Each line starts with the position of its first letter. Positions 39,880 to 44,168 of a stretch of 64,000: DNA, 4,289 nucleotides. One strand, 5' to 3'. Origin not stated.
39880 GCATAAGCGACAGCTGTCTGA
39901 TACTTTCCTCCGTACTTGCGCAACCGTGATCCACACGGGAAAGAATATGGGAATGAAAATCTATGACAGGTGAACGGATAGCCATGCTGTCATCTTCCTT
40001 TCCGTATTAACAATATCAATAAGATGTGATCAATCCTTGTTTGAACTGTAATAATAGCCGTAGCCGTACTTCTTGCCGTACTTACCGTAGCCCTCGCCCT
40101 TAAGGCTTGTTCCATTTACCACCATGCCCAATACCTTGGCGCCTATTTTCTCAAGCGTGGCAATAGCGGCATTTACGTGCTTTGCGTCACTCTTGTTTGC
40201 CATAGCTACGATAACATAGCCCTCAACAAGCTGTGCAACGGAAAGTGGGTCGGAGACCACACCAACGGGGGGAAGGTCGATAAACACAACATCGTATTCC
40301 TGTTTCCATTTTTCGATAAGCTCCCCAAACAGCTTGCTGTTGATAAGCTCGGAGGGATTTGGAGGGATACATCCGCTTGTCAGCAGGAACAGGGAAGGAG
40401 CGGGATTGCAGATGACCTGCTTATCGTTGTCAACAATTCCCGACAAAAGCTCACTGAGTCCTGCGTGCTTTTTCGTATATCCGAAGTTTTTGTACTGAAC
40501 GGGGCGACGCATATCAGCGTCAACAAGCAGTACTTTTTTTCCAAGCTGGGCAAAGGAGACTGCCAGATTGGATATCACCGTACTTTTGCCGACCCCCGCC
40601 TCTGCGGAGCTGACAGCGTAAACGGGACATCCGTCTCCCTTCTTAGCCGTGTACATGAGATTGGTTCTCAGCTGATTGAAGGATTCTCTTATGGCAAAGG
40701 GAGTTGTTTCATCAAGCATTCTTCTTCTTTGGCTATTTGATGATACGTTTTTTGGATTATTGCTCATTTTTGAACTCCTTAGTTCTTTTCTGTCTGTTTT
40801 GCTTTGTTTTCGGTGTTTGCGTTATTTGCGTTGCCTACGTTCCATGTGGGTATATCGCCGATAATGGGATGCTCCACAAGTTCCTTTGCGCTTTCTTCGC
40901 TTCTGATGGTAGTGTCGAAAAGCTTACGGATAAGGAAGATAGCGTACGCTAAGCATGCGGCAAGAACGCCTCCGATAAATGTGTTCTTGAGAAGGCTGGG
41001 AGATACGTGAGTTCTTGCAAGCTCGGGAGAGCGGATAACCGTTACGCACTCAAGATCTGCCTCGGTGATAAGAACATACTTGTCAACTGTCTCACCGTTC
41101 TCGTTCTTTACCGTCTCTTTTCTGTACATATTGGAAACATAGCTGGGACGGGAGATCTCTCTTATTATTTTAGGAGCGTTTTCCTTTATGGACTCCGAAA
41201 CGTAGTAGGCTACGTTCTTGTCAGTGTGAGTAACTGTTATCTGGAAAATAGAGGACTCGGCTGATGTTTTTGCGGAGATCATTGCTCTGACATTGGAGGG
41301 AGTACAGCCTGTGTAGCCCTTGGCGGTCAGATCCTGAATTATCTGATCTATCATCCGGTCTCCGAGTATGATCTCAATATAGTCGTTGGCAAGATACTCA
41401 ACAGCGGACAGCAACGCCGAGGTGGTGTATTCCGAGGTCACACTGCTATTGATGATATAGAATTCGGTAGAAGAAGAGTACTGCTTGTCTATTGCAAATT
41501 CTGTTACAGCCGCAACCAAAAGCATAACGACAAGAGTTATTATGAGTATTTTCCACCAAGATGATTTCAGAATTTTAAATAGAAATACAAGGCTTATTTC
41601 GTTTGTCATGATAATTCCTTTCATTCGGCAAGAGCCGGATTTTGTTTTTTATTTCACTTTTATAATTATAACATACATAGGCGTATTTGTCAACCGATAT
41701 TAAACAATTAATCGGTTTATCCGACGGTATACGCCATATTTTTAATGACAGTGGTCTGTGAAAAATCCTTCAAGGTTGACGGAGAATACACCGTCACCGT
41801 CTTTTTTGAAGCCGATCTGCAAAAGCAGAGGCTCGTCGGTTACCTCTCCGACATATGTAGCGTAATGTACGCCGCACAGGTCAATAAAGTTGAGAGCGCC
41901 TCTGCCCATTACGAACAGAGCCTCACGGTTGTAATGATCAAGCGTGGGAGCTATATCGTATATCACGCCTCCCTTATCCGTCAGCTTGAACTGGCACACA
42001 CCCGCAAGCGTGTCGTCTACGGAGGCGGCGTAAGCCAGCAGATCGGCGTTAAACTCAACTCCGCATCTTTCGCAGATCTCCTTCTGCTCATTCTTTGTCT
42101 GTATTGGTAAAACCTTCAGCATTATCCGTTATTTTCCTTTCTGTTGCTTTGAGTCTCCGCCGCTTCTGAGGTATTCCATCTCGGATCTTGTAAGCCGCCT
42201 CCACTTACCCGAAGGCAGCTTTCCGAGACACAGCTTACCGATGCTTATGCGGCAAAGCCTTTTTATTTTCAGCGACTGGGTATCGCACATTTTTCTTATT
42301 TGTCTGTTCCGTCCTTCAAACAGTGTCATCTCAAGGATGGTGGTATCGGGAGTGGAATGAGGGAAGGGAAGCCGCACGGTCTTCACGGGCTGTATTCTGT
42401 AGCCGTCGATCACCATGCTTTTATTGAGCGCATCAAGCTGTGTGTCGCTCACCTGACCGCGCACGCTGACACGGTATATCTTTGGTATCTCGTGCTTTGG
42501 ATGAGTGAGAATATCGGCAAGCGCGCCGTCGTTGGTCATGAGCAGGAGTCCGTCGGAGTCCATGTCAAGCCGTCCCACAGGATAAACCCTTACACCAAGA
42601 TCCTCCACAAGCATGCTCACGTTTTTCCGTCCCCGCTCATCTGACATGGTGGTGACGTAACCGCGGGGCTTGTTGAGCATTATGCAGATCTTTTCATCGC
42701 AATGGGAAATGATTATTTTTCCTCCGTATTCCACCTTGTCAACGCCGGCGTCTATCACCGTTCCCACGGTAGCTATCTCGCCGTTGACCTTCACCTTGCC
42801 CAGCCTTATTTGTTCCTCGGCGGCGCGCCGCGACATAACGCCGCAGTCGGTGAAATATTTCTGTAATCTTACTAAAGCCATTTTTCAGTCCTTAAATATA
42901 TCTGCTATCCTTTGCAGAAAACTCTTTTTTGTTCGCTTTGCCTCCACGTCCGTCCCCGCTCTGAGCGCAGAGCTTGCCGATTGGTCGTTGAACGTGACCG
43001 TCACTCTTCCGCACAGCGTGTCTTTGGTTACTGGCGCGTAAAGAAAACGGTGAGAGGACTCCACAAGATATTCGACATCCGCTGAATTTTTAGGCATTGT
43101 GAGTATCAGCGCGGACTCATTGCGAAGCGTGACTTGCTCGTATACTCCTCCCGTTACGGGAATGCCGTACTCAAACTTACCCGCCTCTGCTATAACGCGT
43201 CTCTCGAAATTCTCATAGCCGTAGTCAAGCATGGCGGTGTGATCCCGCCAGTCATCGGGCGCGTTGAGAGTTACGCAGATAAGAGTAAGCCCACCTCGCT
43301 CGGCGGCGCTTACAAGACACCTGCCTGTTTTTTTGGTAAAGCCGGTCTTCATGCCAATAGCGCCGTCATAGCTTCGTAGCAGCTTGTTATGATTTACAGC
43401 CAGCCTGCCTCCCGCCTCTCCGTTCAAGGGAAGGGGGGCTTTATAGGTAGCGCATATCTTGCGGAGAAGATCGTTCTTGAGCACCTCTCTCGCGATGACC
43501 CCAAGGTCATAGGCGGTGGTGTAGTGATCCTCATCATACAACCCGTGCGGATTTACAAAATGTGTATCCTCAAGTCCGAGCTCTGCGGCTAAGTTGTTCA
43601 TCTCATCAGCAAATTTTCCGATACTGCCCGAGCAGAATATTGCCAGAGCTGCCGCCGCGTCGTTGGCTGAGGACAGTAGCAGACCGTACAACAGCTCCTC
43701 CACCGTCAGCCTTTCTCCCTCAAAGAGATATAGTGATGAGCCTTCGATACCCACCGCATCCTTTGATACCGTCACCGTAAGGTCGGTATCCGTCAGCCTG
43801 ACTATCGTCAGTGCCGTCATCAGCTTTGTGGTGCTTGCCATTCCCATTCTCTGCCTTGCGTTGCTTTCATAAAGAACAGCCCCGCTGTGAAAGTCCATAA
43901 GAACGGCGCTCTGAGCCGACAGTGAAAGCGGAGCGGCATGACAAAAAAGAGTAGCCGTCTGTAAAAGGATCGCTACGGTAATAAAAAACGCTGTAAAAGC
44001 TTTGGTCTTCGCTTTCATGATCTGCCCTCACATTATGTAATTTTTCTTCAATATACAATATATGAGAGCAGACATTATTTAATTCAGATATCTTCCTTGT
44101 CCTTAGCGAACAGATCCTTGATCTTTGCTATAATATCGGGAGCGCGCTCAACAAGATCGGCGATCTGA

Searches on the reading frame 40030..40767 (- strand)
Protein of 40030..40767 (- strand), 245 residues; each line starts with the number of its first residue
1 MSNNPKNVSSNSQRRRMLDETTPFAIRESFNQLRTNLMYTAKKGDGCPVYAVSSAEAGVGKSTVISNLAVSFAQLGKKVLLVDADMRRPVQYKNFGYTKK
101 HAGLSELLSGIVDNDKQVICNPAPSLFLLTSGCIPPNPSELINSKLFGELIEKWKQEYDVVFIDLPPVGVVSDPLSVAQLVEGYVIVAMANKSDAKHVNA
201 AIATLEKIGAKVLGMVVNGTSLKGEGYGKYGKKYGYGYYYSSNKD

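Call 81: search_protein_families(library=pfam, proteins=[window:40030-40767:-], max_evalue=0.00001)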
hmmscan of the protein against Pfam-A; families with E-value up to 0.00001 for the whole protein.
window:40030-40767:- (245 aa): 4 families
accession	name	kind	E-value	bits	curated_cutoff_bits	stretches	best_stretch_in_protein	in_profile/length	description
PF10609.15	ParA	-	1.4e-17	64.4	27.1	1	49-222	5-177/246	NUBPL iron-transfer P-loop NTPase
PF13614.12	AAA_31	-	3.4e-13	50.4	27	1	50-168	4-128/177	AAA domain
PF01656.29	CbiA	-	4.2e-11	43.3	25.4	1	51-216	2-109/125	CobQ/CobB/MinD/ParA nucleotide binding domain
PF02374.21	ArsA_ATPase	-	8e-06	25.7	24.3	0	57-85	10-38/305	Anion-transporting ATPase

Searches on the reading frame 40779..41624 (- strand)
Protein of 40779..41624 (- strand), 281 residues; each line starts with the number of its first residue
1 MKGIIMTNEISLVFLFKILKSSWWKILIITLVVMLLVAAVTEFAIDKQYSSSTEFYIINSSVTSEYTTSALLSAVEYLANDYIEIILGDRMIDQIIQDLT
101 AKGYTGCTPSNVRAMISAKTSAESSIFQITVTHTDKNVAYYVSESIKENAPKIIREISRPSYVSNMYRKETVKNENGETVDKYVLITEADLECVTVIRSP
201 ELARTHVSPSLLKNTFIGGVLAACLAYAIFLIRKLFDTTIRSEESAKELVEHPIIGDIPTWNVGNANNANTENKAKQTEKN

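Call 81: search_protein_families(library=pfam, proteins=[window:40779-41624:-], max_evalue=0.00001)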
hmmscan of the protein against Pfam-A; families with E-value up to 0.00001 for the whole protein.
window:40779-41624:- (281 aa): 1 family
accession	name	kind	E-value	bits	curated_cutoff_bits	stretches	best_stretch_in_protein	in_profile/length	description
PF02706.20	Wzz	-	2.3e-11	44.3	25.5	1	8-99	1-91/91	Chain length determinant protein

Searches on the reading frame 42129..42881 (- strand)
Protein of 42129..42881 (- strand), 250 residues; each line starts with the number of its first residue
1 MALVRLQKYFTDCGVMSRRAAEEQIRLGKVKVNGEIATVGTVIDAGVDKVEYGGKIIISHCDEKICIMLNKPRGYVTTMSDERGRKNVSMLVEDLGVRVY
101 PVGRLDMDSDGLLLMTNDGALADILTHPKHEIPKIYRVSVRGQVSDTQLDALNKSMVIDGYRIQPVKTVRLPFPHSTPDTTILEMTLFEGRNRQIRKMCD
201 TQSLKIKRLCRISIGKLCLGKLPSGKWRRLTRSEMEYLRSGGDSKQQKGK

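Call 81: search_protein_families(library=pfam, proteins=[window:42129-42881:-], max_evalue=0.00001)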
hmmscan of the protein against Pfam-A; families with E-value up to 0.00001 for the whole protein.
window:42129-42881:- (250 aa): 2 families
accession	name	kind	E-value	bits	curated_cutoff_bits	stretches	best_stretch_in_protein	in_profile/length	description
PF00849.27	PseudoU_synth_2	-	1.1e-20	74.9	26.8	1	67-199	3-150/152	RNA pseudouridylate synthase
PF01479.30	S4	-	1.6e-06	28.2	22.8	1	15-46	12-45/48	S4 domain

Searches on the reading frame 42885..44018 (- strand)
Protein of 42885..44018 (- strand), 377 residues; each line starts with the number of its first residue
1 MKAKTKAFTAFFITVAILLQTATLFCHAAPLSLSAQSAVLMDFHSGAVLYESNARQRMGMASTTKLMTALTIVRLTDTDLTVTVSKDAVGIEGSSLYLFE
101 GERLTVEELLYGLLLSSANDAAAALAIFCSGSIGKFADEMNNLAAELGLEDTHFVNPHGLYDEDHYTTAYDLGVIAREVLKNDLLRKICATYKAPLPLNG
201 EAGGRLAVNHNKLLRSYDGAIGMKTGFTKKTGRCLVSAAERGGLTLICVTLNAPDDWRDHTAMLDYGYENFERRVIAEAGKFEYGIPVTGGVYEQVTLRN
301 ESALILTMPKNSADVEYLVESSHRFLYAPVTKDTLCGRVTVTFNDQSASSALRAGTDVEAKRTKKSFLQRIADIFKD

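Call 81: search_protein_families(library=pfam, proteins=[window:42885-44018:-], max_evalue=0.00001)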
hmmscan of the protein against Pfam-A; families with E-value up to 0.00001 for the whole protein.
window:42885-44018:- (377 aa): 2 families
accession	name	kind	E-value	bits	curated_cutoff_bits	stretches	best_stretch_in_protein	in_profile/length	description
PF00768.25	Peptidase_S11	-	4.7e-60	203.5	27.6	1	29-254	6-238/239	D-alanyl-D-alanine carboxypeptidase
PF13354.11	Beta-lactamase2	-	1.4e-06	28.3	22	1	39-186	3-153/214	Beta-lactamase enzyme family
